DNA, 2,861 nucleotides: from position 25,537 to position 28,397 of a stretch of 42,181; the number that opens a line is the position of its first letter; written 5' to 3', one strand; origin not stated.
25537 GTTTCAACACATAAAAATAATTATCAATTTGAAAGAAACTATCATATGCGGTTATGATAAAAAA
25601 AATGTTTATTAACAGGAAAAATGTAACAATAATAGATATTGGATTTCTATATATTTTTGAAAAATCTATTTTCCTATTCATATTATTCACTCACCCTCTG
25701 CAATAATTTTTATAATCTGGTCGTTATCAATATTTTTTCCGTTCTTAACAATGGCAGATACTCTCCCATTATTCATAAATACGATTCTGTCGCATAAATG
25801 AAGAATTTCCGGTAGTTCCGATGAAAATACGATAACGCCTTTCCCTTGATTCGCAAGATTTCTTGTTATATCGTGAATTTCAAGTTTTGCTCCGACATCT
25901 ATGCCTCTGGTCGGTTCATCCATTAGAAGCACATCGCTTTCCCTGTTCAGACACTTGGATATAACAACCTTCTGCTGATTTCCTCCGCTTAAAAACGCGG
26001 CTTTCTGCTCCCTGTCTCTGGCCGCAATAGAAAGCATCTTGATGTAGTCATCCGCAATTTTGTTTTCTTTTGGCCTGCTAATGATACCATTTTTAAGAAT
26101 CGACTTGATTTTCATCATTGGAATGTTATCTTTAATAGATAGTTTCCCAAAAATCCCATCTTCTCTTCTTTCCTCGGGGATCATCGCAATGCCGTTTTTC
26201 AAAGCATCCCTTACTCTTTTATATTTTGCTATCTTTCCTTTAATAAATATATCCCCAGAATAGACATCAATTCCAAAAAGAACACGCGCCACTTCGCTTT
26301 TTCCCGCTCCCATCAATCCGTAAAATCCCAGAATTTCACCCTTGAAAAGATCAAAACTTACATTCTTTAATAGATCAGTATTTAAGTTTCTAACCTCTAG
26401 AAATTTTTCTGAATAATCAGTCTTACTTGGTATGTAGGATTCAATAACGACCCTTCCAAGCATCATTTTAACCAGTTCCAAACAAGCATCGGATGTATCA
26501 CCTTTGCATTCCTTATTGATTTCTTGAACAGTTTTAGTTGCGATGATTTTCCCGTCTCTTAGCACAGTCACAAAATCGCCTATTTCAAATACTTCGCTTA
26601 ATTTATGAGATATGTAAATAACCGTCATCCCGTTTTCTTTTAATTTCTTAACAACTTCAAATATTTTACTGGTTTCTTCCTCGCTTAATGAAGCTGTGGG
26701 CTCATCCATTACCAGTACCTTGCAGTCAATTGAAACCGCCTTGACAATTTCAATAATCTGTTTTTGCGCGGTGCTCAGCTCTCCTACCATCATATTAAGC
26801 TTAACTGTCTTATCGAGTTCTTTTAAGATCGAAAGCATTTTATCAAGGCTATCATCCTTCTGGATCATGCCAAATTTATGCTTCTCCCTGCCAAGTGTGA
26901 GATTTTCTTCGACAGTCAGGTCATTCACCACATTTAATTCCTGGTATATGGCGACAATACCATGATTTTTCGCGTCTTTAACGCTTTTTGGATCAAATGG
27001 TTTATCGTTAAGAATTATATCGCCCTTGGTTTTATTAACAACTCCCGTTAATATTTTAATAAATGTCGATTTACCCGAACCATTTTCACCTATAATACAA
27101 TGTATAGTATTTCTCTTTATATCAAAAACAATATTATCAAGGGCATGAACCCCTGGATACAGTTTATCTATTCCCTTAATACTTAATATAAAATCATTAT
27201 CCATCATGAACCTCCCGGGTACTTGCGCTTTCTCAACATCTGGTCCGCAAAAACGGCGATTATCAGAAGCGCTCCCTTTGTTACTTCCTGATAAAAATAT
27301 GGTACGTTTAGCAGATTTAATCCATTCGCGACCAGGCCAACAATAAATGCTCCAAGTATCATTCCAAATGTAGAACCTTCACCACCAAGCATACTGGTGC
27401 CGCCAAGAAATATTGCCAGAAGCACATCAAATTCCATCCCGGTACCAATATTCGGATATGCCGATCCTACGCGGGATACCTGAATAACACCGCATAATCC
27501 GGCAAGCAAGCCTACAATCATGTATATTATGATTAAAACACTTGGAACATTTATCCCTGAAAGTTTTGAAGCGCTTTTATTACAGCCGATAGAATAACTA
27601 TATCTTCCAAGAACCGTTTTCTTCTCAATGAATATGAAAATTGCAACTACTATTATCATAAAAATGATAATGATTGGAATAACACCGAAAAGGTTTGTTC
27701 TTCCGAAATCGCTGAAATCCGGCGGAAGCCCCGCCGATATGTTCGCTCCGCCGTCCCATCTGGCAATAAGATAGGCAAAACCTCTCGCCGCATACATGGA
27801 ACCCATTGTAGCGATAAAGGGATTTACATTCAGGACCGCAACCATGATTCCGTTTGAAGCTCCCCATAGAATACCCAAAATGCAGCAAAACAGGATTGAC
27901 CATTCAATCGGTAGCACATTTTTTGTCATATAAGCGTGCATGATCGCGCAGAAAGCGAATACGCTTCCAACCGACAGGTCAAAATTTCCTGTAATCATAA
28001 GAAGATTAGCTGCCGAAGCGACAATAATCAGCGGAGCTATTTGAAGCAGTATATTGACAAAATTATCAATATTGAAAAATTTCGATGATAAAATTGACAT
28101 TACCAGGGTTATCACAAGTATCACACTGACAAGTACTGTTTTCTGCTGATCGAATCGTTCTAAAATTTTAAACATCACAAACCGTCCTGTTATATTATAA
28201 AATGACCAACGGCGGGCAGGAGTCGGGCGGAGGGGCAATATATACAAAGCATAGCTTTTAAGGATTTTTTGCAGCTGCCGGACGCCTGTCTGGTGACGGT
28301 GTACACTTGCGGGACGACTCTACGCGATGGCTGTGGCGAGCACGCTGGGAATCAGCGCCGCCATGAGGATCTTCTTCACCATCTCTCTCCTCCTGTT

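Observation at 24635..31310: An intact low-GC sugar ABC transporter split into two sharply bounded blocks inside a high-GC catabolic locus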

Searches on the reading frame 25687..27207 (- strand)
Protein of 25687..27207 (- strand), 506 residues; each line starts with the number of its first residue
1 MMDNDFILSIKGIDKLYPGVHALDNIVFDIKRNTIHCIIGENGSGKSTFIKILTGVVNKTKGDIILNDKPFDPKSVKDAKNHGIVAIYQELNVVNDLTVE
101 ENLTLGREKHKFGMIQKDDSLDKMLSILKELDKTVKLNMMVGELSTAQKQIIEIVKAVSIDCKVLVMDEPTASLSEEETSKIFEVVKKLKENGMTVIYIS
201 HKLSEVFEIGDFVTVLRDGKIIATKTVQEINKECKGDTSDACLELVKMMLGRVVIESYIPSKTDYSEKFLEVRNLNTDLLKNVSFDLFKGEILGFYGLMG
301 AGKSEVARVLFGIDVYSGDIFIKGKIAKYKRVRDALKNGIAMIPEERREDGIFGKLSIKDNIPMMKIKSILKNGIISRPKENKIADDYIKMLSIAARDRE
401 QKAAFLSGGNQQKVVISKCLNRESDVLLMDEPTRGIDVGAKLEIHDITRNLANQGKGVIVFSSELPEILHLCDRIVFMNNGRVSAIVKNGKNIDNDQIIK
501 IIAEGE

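Call 5: search_protein_families(library=pfam, proteins=[window:25687-27207:-])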
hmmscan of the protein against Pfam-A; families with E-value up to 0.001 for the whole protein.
window:25687-27207:- (506 aa): 7 families
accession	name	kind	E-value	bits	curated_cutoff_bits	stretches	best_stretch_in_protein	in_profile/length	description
PF00005.33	ABC_tran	-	2.9e-50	170.9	25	2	23-172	1-137/137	ABC transporter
PF13304.12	AAA_21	-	2e-11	45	27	1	35-125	1-104/304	AAA domain, putative AbiEii toxin, Type IV TA system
PF13175.12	AAA_15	-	4.5e-05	23.7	32.1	1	27-191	18-181/374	AAA ATPase domain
PF09818.15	ABC_ATPase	-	0.00012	21.6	23.2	0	31-63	78-110/283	P-loop domain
PF13555.12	AAA_29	-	0.0002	21.5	27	1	24-50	13-39/61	P-loop containing region of AAA domain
PF13476.12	AAA_23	-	0.00034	21.7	27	0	24-191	11-161/201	AAA domain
PF13238.12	AAA_18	-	0.00092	20.1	29.4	0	37-177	2-87/128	AAA domain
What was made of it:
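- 25687..27207 (-): Foreign fused double ABC ATPase, 506 aa. GC 36%, GC3 0.35. Pfam ABC_tran x2 (call 5).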

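Call 14: find_encoding_contigs(protein=window:25687-27207:-, flank=10000, max_places=10)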
Protein window:25687-27207:- (506 aa): no gene with exactly this product is on record in the collection.

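Call 36: find_homologous_proteins(query=window:25687-27207:-, max_evalue=1e-50)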
Query window:25687-27207:- (506 aa): 7990 proteins with E <= 1e-50 among 8000 candidates; the best 120 are listed.
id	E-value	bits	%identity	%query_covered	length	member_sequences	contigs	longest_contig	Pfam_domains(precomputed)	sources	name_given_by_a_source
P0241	0.0e+0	1087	100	100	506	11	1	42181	PF00005.34,PF13175.13,PF13304.13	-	-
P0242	0.0e+0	1041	95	100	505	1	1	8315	PF00005.34,PF13304.13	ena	-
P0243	0.0e+0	1031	94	100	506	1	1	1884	PF00005.34,PF13304.13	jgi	jgi:ribose transport system ATP-binding protein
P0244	0.0e+0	1023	93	100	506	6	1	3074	PF00005.34,PF13304.13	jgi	-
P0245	0.0e+0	1022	93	100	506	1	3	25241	PF00005.34,PF13175.13,PF13304.13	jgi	jgi:ribose transport system ATP-binding protein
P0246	0.0e+0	1013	92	100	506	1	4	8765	PF00005.34,PF13304.13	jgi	jgi:ribose transport system ATP-binding protein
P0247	1.9e-297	1005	92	100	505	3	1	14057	PF00005.34,PF13304.13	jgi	jgi:ribose transport system ATP-binding protein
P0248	5.3e-295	997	90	100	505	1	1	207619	PF00005.34,PF13304.13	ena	-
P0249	7.7e-295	996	90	100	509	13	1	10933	PF00005.34,PF13304.13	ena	-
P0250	7.3e-292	987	90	100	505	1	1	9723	PF00005.34,PF13304.13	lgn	-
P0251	1.5e-287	972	89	100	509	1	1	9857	PF00005.34,PF13304.13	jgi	jgi:ribose transport system ATP-binding protein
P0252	1.6e-284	963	87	100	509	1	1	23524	PF00005.34,PF13304.13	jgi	jgi:ABC-type sugar transport system ATPase subunit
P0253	1.2e-282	956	88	100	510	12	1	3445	PF00005.34,PF13304.13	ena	-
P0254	3.9e-282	955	88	99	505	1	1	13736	PF00005.34,PF13304.13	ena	-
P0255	1.1e-281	953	85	100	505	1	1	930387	PF00005.34,PF13304.13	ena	-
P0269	9.5e-245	831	100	78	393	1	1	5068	PF00005.34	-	-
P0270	2.3e-242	823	73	100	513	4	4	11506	PF00005.34,PF13476.13,PF13304.13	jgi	jgi:ABC-type sugar transport system, ATPase component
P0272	2.2e-233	794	70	100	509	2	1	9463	PF00005.34,PF13304.13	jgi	jgi:ABC-type sugar transport system ATPase subunit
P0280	3.1e-213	727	66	100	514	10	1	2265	PF00005.34,PF13175.13,PF13304.13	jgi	jgi:ABC-type sugar transport system ATPase subunit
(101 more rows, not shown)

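Call 39: find_encoding_contigs(protein=P0270, flank=10000, max_places=4)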
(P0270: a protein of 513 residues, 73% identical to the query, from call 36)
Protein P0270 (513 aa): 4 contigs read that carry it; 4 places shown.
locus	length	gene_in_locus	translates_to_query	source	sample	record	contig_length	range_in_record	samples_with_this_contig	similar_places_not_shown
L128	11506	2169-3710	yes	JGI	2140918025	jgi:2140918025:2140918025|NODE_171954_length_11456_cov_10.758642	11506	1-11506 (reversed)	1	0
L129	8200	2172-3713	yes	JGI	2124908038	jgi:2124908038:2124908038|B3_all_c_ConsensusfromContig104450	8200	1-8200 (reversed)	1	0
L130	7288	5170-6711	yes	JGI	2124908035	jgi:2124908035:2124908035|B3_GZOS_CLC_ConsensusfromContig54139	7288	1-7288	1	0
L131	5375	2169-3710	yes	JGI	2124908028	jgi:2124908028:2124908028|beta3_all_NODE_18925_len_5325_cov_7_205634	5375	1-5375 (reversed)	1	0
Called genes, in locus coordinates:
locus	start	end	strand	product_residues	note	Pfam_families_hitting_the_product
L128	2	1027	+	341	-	?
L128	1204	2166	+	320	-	PF02653:BPD_transp_2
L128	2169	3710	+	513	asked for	PF00005:ABC_tran, PF13476:AAA_23 (weak), PF13304:AAA_21 (faint), PF00005:ABC_tran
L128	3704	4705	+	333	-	PF02653:BPD_transp_2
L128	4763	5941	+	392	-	PF00465:Fe-ADH, PF13685:Fe-ADH_2, PF25137:ADH_Fe_C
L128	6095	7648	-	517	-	PF00370:FGGY_N, PF02782:FGGY_C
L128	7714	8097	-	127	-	-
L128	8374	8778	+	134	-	-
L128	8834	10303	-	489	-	PF00989:PAS (weak), PF08448:PAS_4 (weak), PF13426:PAS_9 (weak), PF00990:GGDEF, PF13487:HD_5, PF01966:HD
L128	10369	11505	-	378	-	?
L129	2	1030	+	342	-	?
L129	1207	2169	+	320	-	PF02653:BPD_transp_2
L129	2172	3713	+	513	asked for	PF00005:ABC_tran, PF13476:AAA_23 (weak), PF13304:AAA_21 (faint), PF00005:ABC_tran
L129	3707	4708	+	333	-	PF02653:BPD_transp_2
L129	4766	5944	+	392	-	PF00465:Fe-ADH, PF13685:Fe-ADH_2, PF25137:ADH_Fe_C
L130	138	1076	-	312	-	PF04198:Sugar-bind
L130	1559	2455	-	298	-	PF08450:SGL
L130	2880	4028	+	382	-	-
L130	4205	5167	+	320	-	PF02653:BPD_transp_2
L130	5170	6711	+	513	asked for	PF00005:ABC_tran, PF13476:AAA_23 (weak), PF13304:AAA_21 (faint), PF00005:ABC_tran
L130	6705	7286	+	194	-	?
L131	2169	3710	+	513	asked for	PF00005:ABC_tran, PF13476:AAA_23 (weak), PF13304:AAA_21 (faint), PF00005:ABC_tran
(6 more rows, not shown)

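Call 40: find_encoding_contigs(protein=P0272, flank=10000, max_places=3)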
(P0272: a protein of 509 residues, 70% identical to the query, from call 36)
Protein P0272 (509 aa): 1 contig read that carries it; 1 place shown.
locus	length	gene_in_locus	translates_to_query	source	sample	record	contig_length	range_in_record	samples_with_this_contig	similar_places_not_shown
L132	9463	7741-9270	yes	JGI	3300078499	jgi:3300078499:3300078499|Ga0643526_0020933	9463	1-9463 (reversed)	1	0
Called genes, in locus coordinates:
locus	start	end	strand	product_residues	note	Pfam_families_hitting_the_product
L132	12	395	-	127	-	PF12840:HTH_20, PF01022:HTH_5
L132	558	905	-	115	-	-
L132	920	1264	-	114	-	PF18924:DUF5674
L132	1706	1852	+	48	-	-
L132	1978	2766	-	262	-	PF12483:GIDE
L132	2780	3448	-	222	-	PF04012:PspA_IM30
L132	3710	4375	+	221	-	-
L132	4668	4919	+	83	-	-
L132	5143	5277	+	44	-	-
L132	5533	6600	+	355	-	PF00532:Peripla_BP_1, PF13407:Peripla_BP_4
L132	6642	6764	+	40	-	-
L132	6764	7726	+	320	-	PF02653:BPD_transp_2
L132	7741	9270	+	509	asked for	PF00005:ABC_tran, PF13304:AAA_21 (faint), PF00005:ABC_tran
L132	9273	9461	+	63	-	?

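Call 49: search_protein_families(library=ncbifam, proteins=[window:25687-27207:-], max_evalue=1e-10)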
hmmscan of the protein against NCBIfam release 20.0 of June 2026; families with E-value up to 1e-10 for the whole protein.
window:25687-27207:- (506 aa): 183 families (the best 25 are shown)
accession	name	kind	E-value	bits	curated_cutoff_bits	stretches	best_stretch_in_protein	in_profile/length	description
NF008442.0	PRK11288.1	equivalog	2e-142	475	689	1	6-501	6-494/504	L-arabinose ABC transporter ATP-binding protein AraG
NF010069.0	PRK13549.1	equivalog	2.4e-133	445.3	699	1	5-501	3-500/513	xylose ABC transporter ATP-binding protein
NF007253.0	PRK09700.1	equivalog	1.2e-132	443.2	772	1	8-502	6-506/510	D-allose ABC transporter ATP-binding protein AlsA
NF040905.2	GguA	equivalog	2.1e-130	435.5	810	1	7-501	1-499/500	multiple monosaccharide ABC transporter ATP-binding protein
NF008030.0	PRK10762.1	equivalog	3.8e-130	435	745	1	6-489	3-479/501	ribose ABC transporter ATP-binding protein RbsA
NF008215.0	PRK10982.1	equivalog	1.1e-129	433.3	828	1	2-501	8-501/506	galactose/methyl galactoside ABC transporter ATP-binding protein MglA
NF041861.1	YtfR_transport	equivalog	5.3e-129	430.8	850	1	7-503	1-491/492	galactofuranose ABC transporter, ATP-binding protein YtfR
TIGR02633.1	xylG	equivalog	1.9e-111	373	723.65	1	8-499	2-496/500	D-xylose ABC transporter ATP-binding protein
NF011967.0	PRK15439.1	equivalog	8.7e-108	360.9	586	1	6-502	10-499/510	autoinducer 2 ABC transporter ATP-binding protein LsrA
NF047930.1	ABC_ATP_B6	equivalog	1e-99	334.5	670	1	7-494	2-501/510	putative B6 ABC transporter ATP-binding protein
TIGR03410.1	urea_trans_UrtE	equivalog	3.4e-60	203.4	285.8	2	8-233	1-222/230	urea ABC transporter ATP-binding subunit UrtE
TIGR01188.1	drrA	subfamily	1.7e-59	201.6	312.45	2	15-240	1-221/302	daunorubicin resistance ABC transporter, ATP-binding protein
TIGR04521.1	ECF_ATPase_2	equivalog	1.4e-57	194.9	330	2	21-234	19-236/279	energy-coupling factor transporter ATPase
TIGR03411.1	urea_trans_UrtD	equivalog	2.7e-55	187.7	304.1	2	7-233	2-232/242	urea ABC transporter ATP-binding protein UrtD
TIGR04406.1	LPS_export_lptB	equivalog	4.5e-55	186.5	240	2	8-232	2-224/239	LPS export ABC transporter ATP-binding protein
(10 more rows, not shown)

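Call 54: list_cluster_members(proteins=[P0270, L128:4763-5941:+, L128:6095-7648:-, L128:8834-10303:-, L130:138-1076:-, L130:1559-2455:-, L132:2780-3448:-, L132:1978-2766:-, P0272, P0280])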
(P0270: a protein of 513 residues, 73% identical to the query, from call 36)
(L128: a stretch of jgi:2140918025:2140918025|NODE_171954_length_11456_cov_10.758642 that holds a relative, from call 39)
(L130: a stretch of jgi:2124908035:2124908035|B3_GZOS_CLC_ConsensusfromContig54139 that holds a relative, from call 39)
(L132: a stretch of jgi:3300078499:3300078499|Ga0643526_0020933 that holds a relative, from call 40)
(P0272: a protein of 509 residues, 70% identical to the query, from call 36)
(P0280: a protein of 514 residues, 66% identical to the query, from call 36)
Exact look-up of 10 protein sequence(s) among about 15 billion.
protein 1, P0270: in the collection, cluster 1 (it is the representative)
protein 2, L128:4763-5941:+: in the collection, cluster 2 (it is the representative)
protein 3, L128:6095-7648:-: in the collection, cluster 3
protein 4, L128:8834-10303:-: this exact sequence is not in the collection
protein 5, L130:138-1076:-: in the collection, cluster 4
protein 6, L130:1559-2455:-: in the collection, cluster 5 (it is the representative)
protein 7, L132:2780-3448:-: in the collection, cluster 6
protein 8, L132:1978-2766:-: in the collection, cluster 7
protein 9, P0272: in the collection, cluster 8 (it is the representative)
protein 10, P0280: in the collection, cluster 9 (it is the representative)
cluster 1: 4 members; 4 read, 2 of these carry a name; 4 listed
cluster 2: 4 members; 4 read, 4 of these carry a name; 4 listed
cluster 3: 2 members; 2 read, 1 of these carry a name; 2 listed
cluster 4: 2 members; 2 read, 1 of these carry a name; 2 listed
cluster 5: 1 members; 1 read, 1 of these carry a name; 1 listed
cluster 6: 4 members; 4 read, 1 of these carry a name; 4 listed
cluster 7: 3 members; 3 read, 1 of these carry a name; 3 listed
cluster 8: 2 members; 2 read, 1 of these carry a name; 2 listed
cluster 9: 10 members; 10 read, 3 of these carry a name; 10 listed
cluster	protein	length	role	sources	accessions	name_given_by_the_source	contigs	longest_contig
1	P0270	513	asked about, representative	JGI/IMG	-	ABC-type sugar transport system, ATPase component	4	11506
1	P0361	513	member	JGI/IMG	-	ABC-type sugar transport system ATPase subunit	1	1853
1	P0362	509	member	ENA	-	-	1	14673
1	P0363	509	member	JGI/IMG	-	-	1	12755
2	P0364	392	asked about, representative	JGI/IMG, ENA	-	Uncharacterized oxidoreductases, Fe-dependent alcohol dehydrogenase family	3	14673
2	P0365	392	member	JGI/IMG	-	alcohol dehydrogenase YqhD (iron-dependent ADH family)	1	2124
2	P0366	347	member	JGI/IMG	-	alcohol dehydrogenase YqhD (iron-dependent ADH family)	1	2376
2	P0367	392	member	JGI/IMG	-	Uncharacterized oxidoreductases, Fe-dependent alcohol dehydrogenase family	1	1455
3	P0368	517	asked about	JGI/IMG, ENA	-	Sugar (pentulose and hexulose) kinases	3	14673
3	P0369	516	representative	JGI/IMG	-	-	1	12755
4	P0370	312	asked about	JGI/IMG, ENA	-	Transcriptional regulator, contains sigma factor-related N-terminal domain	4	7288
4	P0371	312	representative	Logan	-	-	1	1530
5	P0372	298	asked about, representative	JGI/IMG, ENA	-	Gluconolactonase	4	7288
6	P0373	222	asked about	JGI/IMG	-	phage shock protein A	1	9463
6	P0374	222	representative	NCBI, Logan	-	-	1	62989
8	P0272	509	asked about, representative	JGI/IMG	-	ABC-type sugar transport system ATPase subunit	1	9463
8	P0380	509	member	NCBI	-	-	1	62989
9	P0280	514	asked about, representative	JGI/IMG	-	ABC-type sugar transport system ATPase subunit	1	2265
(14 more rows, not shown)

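Call 60: find_encoding_contigs(protein=P0269, flank=10000, max_places=5)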
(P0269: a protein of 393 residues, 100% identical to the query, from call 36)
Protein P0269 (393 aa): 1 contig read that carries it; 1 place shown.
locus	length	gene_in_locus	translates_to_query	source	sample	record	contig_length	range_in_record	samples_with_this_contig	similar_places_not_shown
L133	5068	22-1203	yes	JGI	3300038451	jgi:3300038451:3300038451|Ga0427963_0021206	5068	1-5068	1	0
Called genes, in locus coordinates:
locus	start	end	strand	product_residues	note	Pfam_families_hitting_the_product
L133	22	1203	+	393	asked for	PF00005:ABC_tran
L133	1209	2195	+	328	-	PF02653:BPD_transp_2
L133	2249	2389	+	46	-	-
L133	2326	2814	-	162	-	PF13683:rve_3, PF13333:rve_2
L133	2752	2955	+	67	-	-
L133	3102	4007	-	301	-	PF14319:Zn_Tnp_IS91, PF04986:Y2_Tnp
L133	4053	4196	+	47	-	-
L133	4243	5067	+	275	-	?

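Call 65: find_encoding_contigs(protein=P0380, flank=10000, max_places=2)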
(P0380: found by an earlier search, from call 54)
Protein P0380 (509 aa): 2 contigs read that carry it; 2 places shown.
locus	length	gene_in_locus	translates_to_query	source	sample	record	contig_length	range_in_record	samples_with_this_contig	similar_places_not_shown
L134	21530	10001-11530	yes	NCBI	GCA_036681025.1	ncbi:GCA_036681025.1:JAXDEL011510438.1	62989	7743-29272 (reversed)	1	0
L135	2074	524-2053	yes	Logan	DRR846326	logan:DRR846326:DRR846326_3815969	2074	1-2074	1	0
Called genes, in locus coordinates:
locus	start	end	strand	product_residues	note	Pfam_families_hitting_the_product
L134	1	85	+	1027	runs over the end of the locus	PF21445:ADDB_N (weak), PF12705:PDDEXK_1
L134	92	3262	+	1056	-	PF00580:UvrD-helicase, PF13245:AAA_19, PF13361:UvrD_C, PF13538:UvrD_C_2 (faint), PF12705:PDDEXK_1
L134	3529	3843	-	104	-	PF02627:CMD (weak)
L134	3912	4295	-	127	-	PF12840:HTH_20, PF01022:HTH_5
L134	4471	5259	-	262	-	PF12483:GIDE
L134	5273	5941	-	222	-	PF04012:PspA_IM30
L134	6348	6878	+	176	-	-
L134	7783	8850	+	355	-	PF00532:Peripla_BP_1, PF13407:Peripla_BP_4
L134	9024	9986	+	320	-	PF02653:BPD_transp_2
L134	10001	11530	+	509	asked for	PF00005:ABC_tran, PF13304:AAA_21 (faint), PF00005:ABC_tran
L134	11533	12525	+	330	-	PF02653:BPD_transp_2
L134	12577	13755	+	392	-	PF00465:Fe-ADH, PF13685:Fe-ADH_2, PF25137:ADH_Fe_C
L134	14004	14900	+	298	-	PF08450:SGL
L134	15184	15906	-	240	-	PF00392:GntR, PF07702:UTRA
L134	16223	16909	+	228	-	PF01791:DeoC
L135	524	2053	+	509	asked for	PF00005:ABC_tran, PF13304:AAA_21 (faint), PF00005:ABC_tran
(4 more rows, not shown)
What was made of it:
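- Tried and rejected: The NCBI record that holds a donor-like copy is an unbinned metagenome assembly (call 65).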

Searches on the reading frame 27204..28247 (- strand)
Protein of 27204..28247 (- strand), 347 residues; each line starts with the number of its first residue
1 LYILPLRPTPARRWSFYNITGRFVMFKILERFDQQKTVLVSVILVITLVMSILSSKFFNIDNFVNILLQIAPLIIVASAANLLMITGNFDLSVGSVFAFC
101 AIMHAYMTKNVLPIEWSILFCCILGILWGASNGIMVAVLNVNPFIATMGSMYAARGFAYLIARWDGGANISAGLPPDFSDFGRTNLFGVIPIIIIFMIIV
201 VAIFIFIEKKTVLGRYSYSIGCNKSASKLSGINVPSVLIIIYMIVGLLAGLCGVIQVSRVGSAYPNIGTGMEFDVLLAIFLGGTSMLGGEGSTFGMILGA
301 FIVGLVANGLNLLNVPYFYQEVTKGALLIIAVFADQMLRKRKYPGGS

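Call 5: search_protein_families(library=pfam, proteins=[window:27204-28247:-])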
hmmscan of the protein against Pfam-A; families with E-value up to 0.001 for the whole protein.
window:27204-28247:- (347 aa): 1 family
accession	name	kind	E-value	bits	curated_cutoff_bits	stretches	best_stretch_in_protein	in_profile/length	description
PF02653.21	BPD_transp_2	-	9.4e-46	156.6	26.8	1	63-332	2-269/269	Branched-chain amino acid transport system / permease component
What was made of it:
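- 27204..28175 (-): Foreign permease 1 (permB), 323 aa, starting at ATG 28175. It has an ATGA overlap with the ATPase start. Pfam BPD_transp_2, 9.4e-46 (call 5).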

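Call 49: search_protein_families(library=ncbifam, proteins=[window:27204-28175:-], max_evalue=1e-10)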
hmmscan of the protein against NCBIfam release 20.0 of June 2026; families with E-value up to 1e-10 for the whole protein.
window:27204-28175:- (323 aa): 9 families
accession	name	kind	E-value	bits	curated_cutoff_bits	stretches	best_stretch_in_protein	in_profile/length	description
NF007067.0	PRK09512.1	equivalog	2.8e-63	214.1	398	1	11-312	20-318/321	ribose ABC transporter permease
NF008441.0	PRK11285.1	equivalog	1.9e-58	198.1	378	1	12-318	29-330/333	L-arabinose ABC transporter permease AraH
NF040906.3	GguB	equivalog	3.8e-57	194.2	450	2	165-316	223-374/375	multiple monosaccharide ABC transporter permease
NF007252.0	PRK09699.1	equivalog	3.3e-52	177.8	396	1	8-315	23-325/326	D-allose ABC transporter permease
NF007014.0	PRK09478.1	equivalog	1.9e-51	175.4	386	1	10-314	14-331/336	galactose/methyl galactoside ABC transporter permease MglC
NF011961.0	PRK15432.1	equivalog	5e-43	147.6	388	1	9-315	8-308/344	autoinducer 2 ABC transporter permease LsrC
NF011612.1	PRK15038.1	equivalog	2.3e-40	138.7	500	1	14-311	7-305/322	autoinducer 2 ABC transporter permease LsrD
NF008630.0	PRK11618.1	equivalog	2.7e-39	135.3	363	1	15-316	12-314/331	galactofuranose ABC transporter, permease protein YjfF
NF041862.1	YtfT_transport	equivalog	8.2e-38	130.4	535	1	16-309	25-321/339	galactofuranose ABC transporter, ATP-binding protein YtfT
